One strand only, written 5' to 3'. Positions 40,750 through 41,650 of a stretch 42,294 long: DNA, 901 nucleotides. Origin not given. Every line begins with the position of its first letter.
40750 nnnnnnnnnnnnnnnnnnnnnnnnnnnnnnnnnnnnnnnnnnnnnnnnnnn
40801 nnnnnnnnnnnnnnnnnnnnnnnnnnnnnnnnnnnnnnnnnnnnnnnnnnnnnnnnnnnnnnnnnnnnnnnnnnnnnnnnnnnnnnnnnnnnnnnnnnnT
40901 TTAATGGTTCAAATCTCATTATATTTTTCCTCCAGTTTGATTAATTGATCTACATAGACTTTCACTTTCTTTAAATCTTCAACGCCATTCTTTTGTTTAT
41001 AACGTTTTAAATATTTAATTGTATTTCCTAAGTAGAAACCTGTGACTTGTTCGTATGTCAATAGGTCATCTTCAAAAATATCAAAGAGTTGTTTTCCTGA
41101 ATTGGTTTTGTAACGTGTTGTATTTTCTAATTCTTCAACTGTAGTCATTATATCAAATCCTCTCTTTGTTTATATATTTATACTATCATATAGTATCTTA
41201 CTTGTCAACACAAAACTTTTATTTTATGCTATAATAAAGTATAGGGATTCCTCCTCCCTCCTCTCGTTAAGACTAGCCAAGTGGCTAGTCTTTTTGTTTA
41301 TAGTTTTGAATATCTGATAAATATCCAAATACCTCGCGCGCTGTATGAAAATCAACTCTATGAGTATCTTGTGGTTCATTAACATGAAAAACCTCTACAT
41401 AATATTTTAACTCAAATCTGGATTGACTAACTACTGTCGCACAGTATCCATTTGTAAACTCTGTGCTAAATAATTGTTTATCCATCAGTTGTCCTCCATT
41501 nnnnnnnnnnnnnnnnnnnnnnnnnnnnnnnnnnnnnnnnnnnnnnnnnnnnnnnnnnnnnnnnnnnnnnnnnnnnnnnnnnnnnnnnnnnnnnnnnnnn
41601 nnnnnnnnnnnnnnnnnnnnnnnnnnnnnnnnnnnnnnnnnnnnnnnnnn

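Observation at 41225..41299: Candidate C-rich phage sRNA with an anti-Shine-Dalgarno seed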

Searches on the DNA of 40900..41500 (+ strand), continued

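Call 83: get_annotated_region(hit=H19, flank=300)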
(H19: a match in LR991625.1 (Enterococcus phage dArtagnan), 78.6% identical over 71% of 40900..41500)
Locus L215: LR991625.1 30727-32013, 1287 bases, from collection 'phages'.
description: Enterococcus phage dArtagnan genome assembly, complete genome: monopartite.
organism: Enterococcus phage dArtagnan (NCBI taxid 2795667)
taxonomy: Viruses; Duplodnaviria; Heunggongvirae; Uroviricota; Caudoviricetes
host: -; source: -; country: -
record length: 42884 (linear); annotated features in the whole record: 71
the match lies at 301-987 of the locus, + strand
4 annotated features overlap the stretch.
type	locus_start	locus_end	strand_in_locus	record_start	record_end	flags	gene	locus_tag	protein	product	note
CDS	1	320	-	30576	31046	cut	-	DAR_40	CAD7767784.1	HNH endonuclease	-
CDS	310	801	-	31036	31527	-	-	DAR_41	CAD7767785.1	Hypothetical protein, DUF3310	-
CDS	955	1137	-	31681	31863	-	-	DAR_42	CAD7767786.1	hypothetical protein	-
CDS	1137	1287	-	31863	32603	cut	-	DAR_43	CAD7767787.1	DNA primase-polymerase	-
